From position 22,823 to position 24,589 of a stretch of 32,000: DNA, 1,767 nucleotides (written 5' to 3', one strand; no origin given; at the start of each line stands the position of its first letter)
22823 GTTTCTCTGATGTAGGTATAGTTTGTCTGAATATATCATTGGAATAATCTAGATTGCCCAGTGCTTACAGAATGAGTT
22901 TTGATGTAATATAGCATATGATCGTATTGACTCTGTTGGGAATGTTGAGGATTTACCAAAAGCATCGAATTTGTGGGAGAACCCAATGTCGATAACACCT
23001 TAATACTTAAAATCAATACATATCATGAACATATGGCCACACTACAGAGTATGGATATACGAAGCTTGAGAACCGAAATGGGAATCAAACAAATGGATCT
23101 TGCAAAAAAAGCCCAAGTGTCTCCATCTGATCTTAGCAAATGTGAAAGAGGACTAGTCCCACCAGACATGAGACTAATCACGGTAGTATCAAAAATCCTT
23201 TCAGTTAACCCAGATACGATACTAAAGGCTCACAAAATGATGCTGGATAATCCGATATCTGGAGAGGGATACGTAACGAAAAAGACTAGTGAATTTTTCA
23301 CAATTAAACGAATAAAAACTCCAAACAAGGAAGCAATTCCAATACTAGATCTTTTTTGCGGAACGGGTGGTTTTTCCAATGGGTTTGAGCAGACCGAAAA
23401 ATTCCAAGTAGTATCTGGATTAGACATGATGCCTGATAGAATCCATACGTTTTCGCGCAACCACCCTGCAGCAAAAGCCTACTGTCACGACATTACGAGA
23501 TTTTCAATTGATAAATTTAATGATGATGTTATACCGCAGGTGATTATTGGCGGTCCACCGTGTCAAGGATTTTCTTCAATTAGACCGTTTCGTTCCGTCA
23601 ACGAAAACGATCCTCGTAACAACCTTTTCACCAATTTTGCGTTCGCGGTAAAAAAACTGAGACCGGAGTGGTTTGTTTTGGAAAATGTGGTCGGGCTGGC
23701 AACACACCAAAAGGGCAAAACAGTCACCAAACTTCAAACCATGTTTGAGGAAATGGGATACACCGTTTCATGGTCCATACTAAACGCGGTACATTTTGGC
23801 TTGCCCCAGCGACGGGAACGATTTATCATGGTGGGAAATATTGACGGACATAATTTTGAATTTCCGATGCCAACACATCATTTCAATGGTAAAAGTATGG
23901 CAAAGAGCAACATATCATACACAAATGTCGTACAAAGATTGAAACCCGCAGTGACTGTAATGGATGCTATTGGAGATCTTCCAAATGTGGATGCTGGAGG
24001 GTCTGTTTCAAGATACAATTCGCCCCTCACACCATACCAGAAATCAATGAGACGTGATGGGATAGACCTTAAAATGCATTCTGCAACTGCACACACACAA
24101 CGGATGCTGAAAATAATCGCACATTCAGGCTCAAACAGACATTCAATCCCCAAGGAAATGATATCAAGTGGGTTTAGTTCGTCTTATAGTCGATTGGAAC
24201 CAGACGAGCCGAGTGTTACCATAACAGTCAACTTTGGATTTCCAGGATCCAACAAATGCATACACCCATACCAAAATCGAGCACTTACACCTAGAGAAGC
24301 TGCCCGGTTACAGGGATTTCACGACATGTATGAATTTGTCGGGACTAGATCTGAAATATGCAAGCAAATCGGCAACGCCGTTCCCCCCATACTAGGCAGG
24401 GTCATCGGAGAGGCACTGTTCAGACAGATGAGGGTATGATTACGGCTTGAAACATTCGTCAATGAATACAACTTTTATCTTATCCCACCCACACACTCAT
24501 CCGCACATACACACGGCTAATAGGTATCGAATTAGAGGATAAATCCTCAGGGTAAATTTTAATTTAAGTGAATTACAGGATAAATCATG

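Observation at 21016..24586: AT-rich islet: HTH/ImmA-IrrE-like fusion with a degenerate metal site, divergent from an HTH-fused C5 methyltransferase with no visible endonuclease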

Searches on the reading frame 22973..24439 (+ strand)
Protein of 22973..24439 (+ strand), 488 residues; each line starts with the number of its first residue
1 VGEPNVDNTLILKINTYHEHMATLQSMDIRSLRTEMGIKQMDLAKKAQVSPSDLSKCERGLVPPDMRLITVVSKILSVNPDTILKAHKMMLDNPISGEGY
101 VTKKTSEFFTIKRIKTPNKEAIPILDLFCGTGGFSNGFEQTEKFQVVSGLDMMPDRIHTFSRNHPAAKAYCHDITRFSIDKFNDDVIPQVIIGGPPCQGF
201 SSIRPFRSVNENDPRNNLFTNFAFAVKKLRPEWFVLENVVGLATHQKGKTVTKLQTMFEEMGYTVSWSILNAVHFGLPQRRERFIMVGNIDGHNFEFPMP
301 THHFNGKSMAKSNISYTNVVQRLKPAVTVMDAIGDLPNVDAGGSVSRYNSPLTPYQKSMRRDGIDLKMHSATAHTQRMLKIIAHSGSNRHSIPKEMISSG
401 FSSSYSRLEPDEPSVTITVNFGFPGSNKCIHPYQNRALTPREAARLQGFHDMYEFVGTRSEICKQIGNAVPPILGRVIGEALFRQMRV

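Call 3: search_protein_families(library=pfam, proteins=[window:22973-24439:+], max_evalue=0.1)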
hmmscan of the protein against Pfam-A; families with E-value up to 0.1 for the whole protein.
window:22973-24439:+ (488 aa): 9 families
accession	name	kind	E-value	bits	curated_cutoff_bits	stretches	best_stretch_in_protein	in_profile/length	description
PF00145.23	DNA_methylase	-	2e-66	225.1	22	1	124-483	3-323/324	C-5 cytosine-specific DNA methylase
PF13560.12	HTH_31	-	6e-06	26.9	27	1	30-70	7-48/64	Helix-turn-helix domain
PF01381.28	HTH_3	-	7.1e-06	26.4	23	1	29-81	1-53/55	Helix-turn-helix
PF01728.25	FtsJ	-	4.6e-05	23.9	24.1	1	117-265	21-163/181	FtsJ-like methyltransferase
PF09445.16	Methyltransf_15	-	0.0013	18.8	22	1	124-164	4-42/165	RNA cap guanine-N2 methyltransferase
PF13443.12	HTH_26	-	0.0034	18.1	22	1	29-85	2-59/63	Cro/C1-type HTH DNA-binding domain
PF13649.12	Methyltransf_25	-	0.021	15.9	27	1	124-180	1-61/97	Methyltransferase domain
PF13847.12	Methyltransf_31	-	0.053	13.6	27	1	119-158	2-42/145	Methyltransferase domain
PF12844.13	HTH_19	-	0.066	13.6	30.2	0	29-70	4-46/64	Helix-turn-helix domain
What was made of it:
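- Checked: The plus-strand ORF 22973-24439 is an HTH + C5 methyltransferase (PF00145, E 2e-66; HTH_3/HTH_31, E about 6e-6) (call 3).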

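Call 4: search_protein_families(library=ncbifam, proteins=[window:22973-24439:+], max_evalue=0.1)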
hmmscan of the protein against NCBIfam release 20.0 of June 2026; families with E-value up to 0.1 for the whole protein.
window:22973-24439:+ (488 aa): 14 families
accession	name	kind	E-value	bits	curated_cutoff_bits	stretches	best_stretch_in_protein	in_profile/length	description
TIGR00675.1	dcm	superfamily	8.9e-60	203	100.65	1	125-481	2-328/329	DNA (cytosine-5-)-methyltransferase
NF007772.0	PRK10458.1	subfamily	1.7e-12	46.7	710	1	119-288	86-285/472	DNA cytosine methylase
NF041951.1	phage_RstR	subfamily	1.9e-05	24.8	80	1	28-87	6-65/108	RstR family transcriptional repressor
TIGR03070.1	couple_hipB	subfamily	5.4e-05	23.1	71.65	1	27-60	5-38/58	type II toxin-antitoxin system Y4mF family antitoxin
NF046032.1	TransRegSlrRBacil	equivalog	0.00018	21.6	250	1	29-92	6-70/149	HTH-type transcriptional regulator SlrR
TIGR00270.2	TIGR00270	equivalog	0.00078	19.3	110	1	28-79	79-130/159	multiprotein bridging factor aMBF1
TIGR02072.1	BioC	equivalog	0.00083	19.2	184.95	1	118-187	32-101/244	malonyl-ACP O-methyltransferase BioC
TIGR03830.1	CxxCG_CxxCG_HTH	subfamily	0.0018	18.1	61.8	1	17-73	58-114/127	type II TA system antitoxin MqsA family protein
NF047948.1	male_kill_WMK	equivalog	0.0066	15.9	300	1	27-87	165-225/300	WO male-killing family protein Wmk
NF010465.0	PRK13890.1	equivalog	0.016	15.3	96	1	31-87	12-68/121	conjugal transfer protein TrbA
NF007257.0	PRK09706.1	subfamily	0.025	14.4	101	1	28-84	9-65/135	transcriptional repressor DicA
TIGR04345.1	ovoA_Cterm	equivalog_domain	0.063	12.8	170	0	118-154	39-73/242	putative 4-mercaptohistidine N1-methyltransferase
NF002910.0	PRK03522.2-3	equivalog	0.094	11.7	558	0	121-178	235-289/383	23S rRNA (uracil(747)-C(5))-methyltransferase RlmC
NF006015.0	PRK08154.1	subfamily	0.098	11.8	204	0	27-88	33-94/314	anaerobic benzoate catabolism transcriptional regulator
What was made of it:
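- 23033..24439 (+): HTH-fused C5 cytosine methyltransferase, 468 aa (the ORF is open from a GTG at 22973). Motifs: FCGTGG 23354-23371, PPCQ 23555-23566, ENV 23681-23689, QRRER 23807-23821, GNAVPP 24371-24388. PF00145 E 2e-66 and TIGR00675 E 9e-60, plus HTH_3/HTH_31 (calls 3, 4).
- On C5 cytosine DNA methyltransferase (PF00145 / TIGR00675): PF00145 E 2e-66 and TIGR00675 E 9e-60 (calls 3, 4).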

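Call 5: search_protein_families(library=padloc, proteins=[window:22973-24439:+], max_evalue=0.1)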
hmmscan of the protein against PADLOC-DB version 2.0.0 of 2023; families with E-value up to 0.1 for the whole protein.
window:22973-24439:+ (488 aa): 72 families (the best 25 are shown)
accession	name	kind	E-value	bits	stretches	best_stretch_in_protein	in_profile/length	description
PDLC03234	MTase_II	-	3.9e-96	320.6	1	122-485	5-365/375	Type II methyltransferase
PDLC03378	MTase_II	-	3.7e-89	297.4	1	123-484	4-328/344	Type II methyltransferase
PDLC03326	MTase_II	-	1.5e-85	285.9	1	125-487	8-377/412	Type II methyltransferase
PDLC00033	DruM2|DruM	-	1.3e-75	253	1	118-485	18-363/368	DNA cytosine methylase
PDLC03279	MTase_II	-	5e-63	211.3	1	124-487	5-354/587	Type II methyltransferase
PDLC03237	MTase_II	-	6.5e-62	207.7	2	124-338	796-1011/1036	Type II methyltransferase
PDLC03272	MTase_II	-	1.2e-60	203.8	1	109-486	62-390/407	Type II methyltransferase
PDLC02656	DrmMII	-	2.1e-57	193.1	2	122-339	5-235/491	DrmMII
PDLC02648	DrmMII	-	1.6e-55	186.7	1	113-485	13-450/468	DrmMII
PDLC03225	MTase_II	-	6e-55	185.1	2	251-486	362-598/615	Type II methyltransferase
PDLC02649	DrmMII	-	3.8e-54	182.2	3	189-381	117-300/422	DrmMII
PDLC00026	DruM2|DruM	-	1.5e-51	174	1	123-486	6-318/336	DNA cytosine methylase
PDLC00027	DruM2|DruM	-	4.4e-51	172.4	1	118-486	8-351/361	DNA cytosine methylase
PDLC00031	DruM2|DruM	-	6.7e-50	168.2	1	118-485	8-350/361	DNA cytosine methylase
PDLC03343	MTase_II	-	4.3e-49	165.7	2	124-357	8-229/462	Type II methyltransferase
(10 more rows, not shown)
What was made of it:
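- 23033..24439 (+): PADLOC MTase_II E 4e-96 (call 5).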

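Call 7: find_homologous_proteins(query=window:22973-24439:+)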
Query window:22973-24439:+ (488 aa): 7996 proteins with E <= 0.001 among 8000 candidates; the best 120 are listed.
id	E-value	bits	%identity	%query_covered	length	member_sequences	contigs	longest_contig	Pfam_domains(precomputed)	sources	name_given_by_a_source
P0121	0.0e+0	1045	97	96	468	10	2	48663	PF00145.24,PF01381.29,PF13560.13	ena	-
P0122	7.6e-275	930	84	96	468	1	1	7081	PF00145.24,PF01381.29,PF13560.13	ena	-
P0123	7.2e-236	802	73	96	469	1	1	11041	PF00145.24,PF01381.29,PF13560.13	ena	-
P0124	6.2e-223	759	68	96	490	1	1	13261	PF00145.24,PF01381.29,PF13560.13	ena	-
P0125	8.0e-221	752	69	97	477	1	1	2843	PF12844.14,PF00145.24,PF01381.29,PF13560.13,PF13443.13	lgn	-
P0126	1.6e-220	751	69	95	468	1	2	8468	PF12844.14,PF00145.24,PF01381.29,PF13560.13,PF13443.13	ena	-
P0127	6.7e-185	633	60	96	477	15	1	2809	PF00145.24,PF13560.13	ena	-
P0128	6.2e-180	617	58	92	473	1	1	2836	PF00145.24,PF01381.29,PF13560.13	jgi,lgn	-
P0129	5.6e-174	597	85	61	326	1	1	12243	PF00145.24,PF01381.29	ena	-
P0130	1.1e-170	587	56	95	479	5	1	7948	PF00145.24,PF01381.29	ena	-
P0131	1.3e-168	580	57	92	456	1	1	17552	PF00145.24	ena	-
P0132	2.4e-167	576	54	99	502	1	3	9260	PF00145.24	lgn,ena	-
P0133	7.9e-167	574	56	94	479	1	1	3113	PF00145.24,PF01381.29,PF13560.13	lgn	-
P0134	6.4e-166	571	56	95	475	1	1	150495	PF00145.24,PF13560.13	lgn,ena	-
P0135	2.7e-165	569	54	94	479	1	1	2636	PF00145.24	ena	-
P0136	9.5e-165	567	54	98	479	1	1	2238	PF00145.24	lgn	-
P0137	6.8e-163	561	54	94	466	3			PF12844.14,PF00145.24,PF01381.29,PF13560.13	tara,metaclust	tara:strand:- start:733 stop:2133 length:1401 start_codon:yes stop_codon:yes gene_type:complete|meta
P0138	1.0e-162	560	56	95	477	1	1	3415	PF00145.24,PF01381.29,PF13560.13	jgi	jgi:DNA (cytosine-5)-methyltransferase 1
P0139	1.4e-162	560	56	96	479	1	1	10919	PF00145.24,PF01381.29,PF13560.13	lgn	-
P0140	2.2e-162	559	54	94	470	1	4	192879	PF00145.24,PF01381.29,PF13560.13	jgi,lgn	jgi:DNA (cytosine-5)-methyltransferase 1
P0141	3.1e-162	559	55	96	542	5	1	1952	PF00145.24,PF01381.29,PF13560.13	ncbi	-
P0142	3.7e-162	559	54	94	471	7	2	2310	PF00145.24,PF01381.29,PF13560.13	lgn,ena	-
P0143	5.4e-162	558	54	94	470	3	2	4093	PF00145.24,PF13560.13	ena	-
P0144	2.5e-161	556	55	95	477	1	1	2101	PF00145.24,PF01381.29,PF13560.13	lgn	-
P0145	2.7e-161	556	55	94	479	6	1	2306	PF00145.24,PF01381.29,PF13560.13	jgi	-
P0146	6.6e-161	554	66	77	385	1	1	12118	PF00145.24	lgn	-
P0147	3.2e-160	552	55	95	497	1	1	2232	PF00145.24,PF01381.29,PF13560.13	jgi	jgi:DNA (cytosine-5)-methyltransferase 1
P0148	3.3e-160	552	54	94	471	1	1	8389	PF00145.24,PF13560.13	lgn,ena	-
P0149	3.6e-160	552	54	95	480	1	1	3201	PF00145.24,PF13560.13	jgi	-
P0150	3.7e-160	552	53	94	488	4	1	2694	PF00145.24,PF01381.29,PF13560.13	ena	-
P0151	4.4e-160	552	54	95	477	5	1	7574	PF00145.24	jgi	-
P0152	4.7e-160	552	54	94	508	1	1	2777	PF00145.24,PF01381.29,PF13560.13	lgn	-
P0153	1.5e-159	550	53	94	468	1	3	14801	PF00145.24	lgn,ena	-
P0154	2.7e-159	549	54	96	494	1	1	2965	PF00145.24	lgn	-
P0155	3.5e-159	549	54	94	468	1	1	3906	PF00145.24,PF01381.29,PF13560.13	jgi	jgi:DNA (cytosine-5)-methyltransferase 1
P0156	5.3e-159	548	54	94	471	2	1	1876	PF00145.24,PF01381.29,PF13560.13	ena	-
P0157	5.6e-159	548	55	94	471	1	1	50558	PF00145.24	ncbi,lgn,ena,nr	ncbi:MAG TPA: DNA (cytosine-5-)-methyltransferase [Pyrinomonadaceae bacterium]|nr:DNA (cytosine-5-)-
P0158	1.6e-158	546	53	94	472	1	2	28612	PF00145.24,PF01381.29,PF13560.13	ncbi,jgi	jgi:DNA (cytosine-5)-methyltransferase 1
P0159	1.8e-158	546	54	95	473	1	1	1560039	PF00145.24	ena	-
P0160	1.9e-158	546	56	94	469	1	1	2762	PF00145.24,PF01381.29,PF13560.13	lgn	-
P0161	2.4e-158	546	55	94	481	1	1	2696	PF12844.14,PF00145.24,PF01381.29,PF13560.13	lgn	-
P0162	2.5e-158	546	54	94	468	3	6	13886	PF00145.24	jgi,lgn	jgi:DNA (cytosine-5)-methyltransferase 1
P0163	2.6e-158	546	54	94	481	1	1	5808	PF00145.24,PF01381.29,PF13560.13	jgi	jgi:DNA (cytosine-5)-methyltransferase 1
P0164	5.5e-158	545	53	95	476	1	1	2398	PF00145.24,PF01381.29,PF13560.13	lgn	-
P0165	6.5e-158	544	55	94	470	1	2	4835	PF00145.24,PF01381.29,PF13560.13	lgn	-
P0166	7.1e-158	544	56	94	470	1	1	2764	PF12844.14,PF00145.24,PF01381.29,PF13560.13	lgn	-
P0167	1.4e-157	543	51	99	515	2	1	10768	PF00145.24,PF01381.29,PF13560.13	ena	-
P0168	1.5e-157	543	54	94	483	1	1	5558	PF00145.24,PF01381.29,PF13560.13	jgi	jgi:DNA (cytosine-5)-methyltransferase 1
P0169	2.3e-157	543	54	94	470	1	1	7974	PF12844.14,PF00145.24,PF01381.29,PF13560.13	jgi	-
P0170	2.3e-157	543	53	94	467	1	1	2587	PF00145.24,PF01381.29,PF13560.13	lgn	-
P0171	7.9e-157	541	54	94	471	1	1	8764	PF12844.14,PF00145.24,PF01381.29,PF13560.13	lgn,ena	-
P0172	1.6e-156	540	53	94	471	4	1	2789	PF00145.24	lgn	-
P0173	1.8e-156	540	53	94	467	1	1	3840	PF00145.24,PF13560.13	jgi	jgi:DNA (cytosine-5)-methyltransferase 1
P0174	2.5e-156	539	52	95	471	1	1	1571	PF00145.24,PF13560.13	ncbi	-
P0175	3.2e-156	539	53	94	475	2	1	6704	PF00145.24,PF13560.13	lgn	-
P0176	7.9e-156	538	54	94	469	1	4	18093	PF00145.24,PF01381.29,PF13560.13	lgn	-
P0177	9.9e-156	537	52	98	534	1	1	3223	PF00145.24,PF01381.29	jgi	jgi:DNA (cytosine-5)-methyltransferase 1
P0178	1.3e-155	537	54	94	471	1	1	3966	PF00145.24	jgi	jgi:DNA (cytosine-5)-methyltransferase 1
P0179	1.3e-155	537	54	94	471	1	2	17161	PF00145.24,PF01381.29,PF13560.13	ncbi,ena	-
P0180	1.7e-155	537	54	94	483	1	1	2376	PF00145.24,PF13560.13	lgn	-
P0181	2.0e-155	536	53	94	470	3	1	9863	PF00145.24,PF13560.13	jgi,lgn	jgi:DNA (cytosine-5)-methyltransferase 1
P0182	5.8e-155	535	53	95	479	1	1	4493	PF00145.24,PF13560.13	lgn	-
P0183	6.3e-155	535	54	94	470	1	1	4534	PF00145.24,PF01381.29,PF13560.13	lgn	-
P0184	6.3e-155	535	53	95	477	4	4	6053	PF00145.24,PF13560.13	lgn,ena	-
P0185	1.4e-154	534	52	94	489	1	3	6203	PF00145.24,PF01381.29,PF13560.13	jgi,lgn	jgi:DNA (cytosine-5)-methyltransferase 1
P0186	1.9e-154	533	53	94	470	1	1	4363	PF00145.24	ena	-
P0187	4.2e-154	532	53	94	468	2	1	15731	PF00145.24,PF01381.29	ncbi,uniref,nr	ncbi:DNA (cytosine-5-)-methyltransferase [Candidatus Viridilinea mediisalina]|uniref:Cytosine-specif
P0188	6.3e-154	531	54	93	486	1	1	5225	PF00145.24,PF01381.29,PF13560.13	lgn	-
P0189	6.6e-154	531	52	95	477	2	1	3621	PF00145.24,PF13649.13,PF13560.13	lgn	-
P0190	7.5e-154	531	52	92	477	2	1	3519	PF00145.24,PF13560.13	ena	-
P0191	1.1e-153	531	51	95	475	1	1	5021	PF00145.24,PF01381.29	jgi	jgi:DNA (cytosine-5)-methyltransferase 1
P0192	1.8e-153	530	52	95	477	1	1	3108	PF00145.24,PF01381.29,PF13560.13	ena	-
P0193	2.4e-153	529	53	94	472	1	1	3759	PF00145.24,PF01381.29,PF13560.13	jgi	-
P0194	2.5e-153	529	53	94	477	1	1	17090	PF00145.24,PF13560.13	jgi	jgi:DNA (cytosine-5)-methyltransferase 1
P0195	2.9e-153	529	53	94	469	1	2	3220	PF00145.24,PF01381.29,PF13560.13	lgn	-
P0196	4.5e-153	529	53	94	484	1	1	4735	PF00145.24,PF13560.13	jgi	-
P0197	4.8e-153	528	52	96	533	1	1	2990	PF00145.24,PF13560.13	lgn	-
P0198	5.2e-153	528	52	94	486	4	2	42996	PF00145.24,PF13560.13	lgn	-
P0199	6.4e-153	528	53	95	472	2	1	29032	PF00145.24,PF01381.29,PF13560.13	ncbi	ncbi:MAG: DNA (cytosine-5-)-methyltransferase [Roseiflexaceae bacterium]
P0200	1.3e-152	527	52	94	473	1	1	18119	PF00145.24,PF01381.29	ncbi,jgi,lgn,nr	ncbi:MAG: DNA (cytosine-5-)-methyltransferase [Anaerolineae bacterium]|jgi:DNA (cytosine-5)-methyltr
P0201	1.6e-152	527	52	94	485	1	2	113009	PF00145.24,PF13560.13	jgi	jgi:DNA (cytosine-5)-methyltransferase 1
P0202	2.0e-152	526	53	95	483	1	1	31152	PF12844.14,PF00145.24,PF01381.29,PF13560.13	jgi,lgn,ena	-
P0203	2.2e-152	526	53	95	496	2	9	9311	PF00145.24,PF01381.29,PF13560.13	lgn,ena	-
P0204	2.7e-152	526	51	98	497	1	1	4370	PF00145.24,PF01381.29,PF13560.13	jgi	jgi:DNA (cytosine-5)-methyltransferase 1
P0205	2.8e-152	526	52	94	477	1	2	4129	PF00145.24,PF01381.29,PF13560.13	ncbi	-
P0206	2.8e-152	526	53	95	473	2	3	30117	PF00145.24,PF13560.13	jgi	jgi:DNA (cytosine-5)-methyltransferase 1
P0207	3.0e-152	526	52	94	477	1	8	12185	PF00145.24,PF01381.29,PF13560.13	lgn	-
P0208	3.8e-152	525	53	94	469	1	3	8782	PF00145.24,PF01381.29,PF13560.13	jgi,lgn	-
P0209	5.0e-152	525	53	94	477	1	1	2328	PF12844.14,PF00145.24,PF01381.29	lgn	-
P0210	7.7e-152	524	52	94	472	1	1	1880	PF00145.24,PF01381.29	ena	-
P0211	2.4e-151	523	54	94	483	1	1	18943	PF00145.24,PF13560.13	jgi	jgi:DNA (cytosine-5)-methyltransferase 1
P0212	5.8e-151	522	52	94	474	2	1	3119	PF00145.24,PF01381.29,PF13560.13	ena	-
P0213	6.7e-151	521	50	95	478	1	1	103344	PF00145.24,PF01381.29,PF13560.13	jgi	jgi:DNA (cytosine-5)-methyltransferase 1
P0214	7.7e-151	521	53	94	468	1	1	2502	PF00145.24,PF01381.29,PF13560.13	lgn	-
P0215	8.0e-151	521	54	94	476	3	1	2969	PF00145.24,PF01381.29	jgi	-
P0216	1.2e-150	521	54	94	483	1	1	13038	PF00145.24,PF13560.13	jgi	jgi:DNA (cytosine-5)-methyltransferase 1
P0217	1.3e-150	520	52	95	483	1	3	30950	PF00145.24,PF01381.29,PF13560.13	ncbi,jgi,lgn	jgi:DNA (cytosine-5)-methyltransferase 1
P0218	1.3e-150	520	52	94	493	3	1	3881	PF00145.24,PF01381.29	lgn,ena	-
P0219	2.0e-150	520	54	94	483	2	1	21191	PF00145.24,PF13560.13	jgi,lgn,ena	-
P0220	2.4e-150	520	53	94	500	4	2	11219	PF00145.24,PF13560.13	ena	-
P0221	4.0e-150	519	51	94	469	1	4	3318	PF00145.24,PF01381.29,PF13560.13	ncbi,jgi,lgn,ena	-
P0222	2.2e-149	516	51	95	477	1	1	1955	PF00145.24,PF13560.13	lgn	-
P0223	2.4e-149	516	52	94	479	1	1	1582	PF00145.24,PF13560.13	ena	-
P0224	3.7e-149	516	51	94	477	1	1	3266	PF00145.24,PF13560.13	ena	-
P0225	1.4e-148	514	52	91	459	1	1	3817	PF00145.24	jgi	jgi:DNA (cytosine-5)-methyltransferase 1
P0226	1.5e-148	514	52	94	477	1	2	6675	PF00145.24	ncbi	-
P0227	2.9e-148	513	52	94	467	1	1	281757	PF00145.24,PF01381.29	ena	-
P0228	2.9e-148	513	52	95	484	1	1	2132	PF00145.24,PF13560.13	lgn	-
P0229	4.9e-148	512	52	94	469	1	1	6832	PF00145.24,PF01381.29,PF13560.13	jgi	-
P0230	7.4e-148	511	50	95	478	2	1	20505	PF00145.24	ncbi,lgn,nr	ncbi:MAG TPA: DNA (cytosine-5-)-methyltransferase [Tepidisphaeraceae bacterium]|nr:DNA (cytosine-5-)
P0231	1.3e-147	511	58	80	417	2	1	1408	PF00145.24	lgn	-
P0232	3.3e-147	509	51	94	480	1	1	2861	PF00145.24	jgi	jgi:DNA (cytosine-5)-methyltransferase 1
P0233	8.3e-147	508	52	94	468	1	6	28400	PF12844.14,PF00145.24,PF01381.29,PF13560.13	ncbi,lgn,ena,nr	ncbi:MAG: DNA (cytosine-5-)-methyltransferase [Caldilineaceae bacterium]|nr:DNA (cytosine-5-)-methyl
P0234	9.0e-147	508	53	94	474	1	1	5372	PF00145.24,PF01381.29,PF13560.13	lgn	-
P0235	9.7e-147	508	51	94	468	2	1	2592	PF12844.14,PF00145.24,PF01381.29,PF13560.13,PF13443.13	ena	-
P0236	1.2e-146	507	51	94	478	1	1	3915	PF00145.24,PF01381.29,PF13560.13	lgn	-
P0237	1.4e-146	507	51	95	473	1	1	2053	PF00145.24,PF01381.29,PF13560.13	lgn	-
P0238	2.0e-146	507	51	93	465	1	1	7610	PF00145.24,PF13560.13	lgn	-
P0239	3.1e-146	506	50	94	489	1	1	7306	PF00145.24,PF01381.29,PF13560.13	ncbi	-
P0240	7.9e-146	505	50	95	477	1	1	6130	PF00145.24,PF01381.29,PF13560.13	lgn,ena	-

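Call 26: find_encoding_contigs(protein=P0123, flank=6000, max_places=3)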
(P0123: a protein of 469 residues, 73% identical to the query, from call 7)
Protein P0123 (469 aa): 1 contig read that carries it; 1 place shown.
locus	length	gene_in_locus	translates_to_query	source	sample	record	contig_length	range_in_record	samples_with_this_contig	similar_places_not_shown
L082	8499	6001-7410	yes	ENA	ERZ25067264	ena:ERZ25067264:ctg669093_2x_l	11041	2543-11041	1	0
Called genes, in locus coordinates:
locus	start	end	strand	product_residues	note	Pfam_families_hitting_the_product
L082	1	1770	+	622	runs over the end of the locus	PF02518:HATPase_c, PF13589:HATPase_c_3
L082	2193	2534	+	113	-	PF01548:DEDD_Tnp_IS110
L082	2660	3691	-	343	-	PF00145:DNA_methylase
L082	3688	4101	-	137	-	PF03852:Vsr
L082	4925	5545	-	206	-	PF13276:HTH_21, PF00665:rve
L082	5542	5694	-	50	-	-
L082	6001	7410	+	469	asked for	PF01381:HTH_3, PF13560:HTH_31 (faint), PF00145:DNA_methylase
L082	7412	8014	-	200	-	-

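Call 27: find_encoding_contigs(protein=P0124, flank=6000, max_places=3)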
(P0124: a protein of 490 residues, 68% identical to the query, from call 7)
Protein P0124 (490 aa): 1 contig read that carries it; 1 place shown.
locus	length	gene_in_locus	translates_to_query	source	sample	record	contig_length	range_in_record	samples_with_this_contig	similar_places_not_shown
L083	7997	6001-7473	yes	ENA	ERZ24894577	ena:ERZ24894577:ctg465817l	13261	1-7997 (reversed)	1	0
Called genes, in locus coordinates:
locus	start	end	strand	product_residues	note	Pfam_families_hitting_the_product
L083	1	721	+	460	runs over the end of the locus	PF13613:HTH_Tnp_4 (weak), PF13359:DDE_Tnp_4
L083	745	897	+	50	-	-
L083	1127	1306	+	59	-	-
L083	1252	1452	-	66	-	-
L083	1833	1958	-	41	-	-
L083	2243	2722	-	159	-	PF20553:Methyltransf_35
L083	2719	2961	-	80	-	-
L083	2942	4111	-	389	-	PF13589:HATPase_c_3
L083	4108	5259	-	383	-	PF00145:DNA_methylase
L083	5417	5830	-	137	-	PF03852:Vsr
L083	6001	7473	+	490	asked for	PF01381:HTH_3, PF13560:HTH_31, PF00145:DNA_methylase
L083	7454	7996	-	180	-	?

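Call 29: find_encoding_contigs(protein=P0134, flank=5000, max_places=2)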
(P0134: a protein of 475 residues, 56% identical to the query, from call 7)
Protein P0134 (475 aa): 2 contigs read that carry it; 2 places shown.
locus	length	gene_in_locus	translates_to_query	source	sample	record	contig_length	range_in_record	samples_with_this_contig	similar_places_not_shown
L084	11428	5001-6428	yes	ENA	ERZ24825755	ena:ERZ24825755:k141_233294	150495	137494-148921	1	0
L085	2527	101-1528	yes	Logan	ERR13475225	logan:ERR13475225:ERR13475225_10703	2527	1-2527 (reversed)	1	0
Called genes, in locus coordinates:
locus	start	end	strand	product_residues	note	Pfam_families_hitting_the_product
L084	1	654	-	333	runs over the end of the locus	PF01545:Cation_efflux, PF16916:ZT_dimer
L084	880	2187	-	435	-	PF07143:AttH, PF17186:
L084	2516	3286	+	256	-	PF01975:SurE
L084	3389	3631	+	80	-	PF21748:UPF0150 (weak)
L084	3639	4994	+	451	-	PF00696:AA_kinase, PF13840:ACT_7 (weak), PF01842:ACT (weak), PF22468:ACT_9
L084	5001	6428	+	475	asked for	PF13560:HTH_31 (weak), PF00145:DNA_methylase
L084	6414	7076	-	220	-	-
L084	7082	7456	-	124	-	PF13560:HTH_31, PF01381:HTH_3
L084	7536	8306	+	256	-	-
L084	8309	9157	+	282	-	PF01170:UPF0020 (faint), PF13847:Methyltransf_31 (faint), PF01555:N6_N4_Mtase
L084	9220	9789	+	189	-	PF01909:NTP_transf_2, PF18765:Polbeta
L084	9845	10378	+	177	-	-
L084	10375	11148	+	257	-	PF00106:adh_short, PF08659:KR, PF13561:adh_short_C2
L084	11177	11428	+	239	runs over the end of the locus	PF14371:DUF4412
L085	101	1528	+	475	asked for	PF13560:HTH_31 (weak), PF00145:DNA_methylase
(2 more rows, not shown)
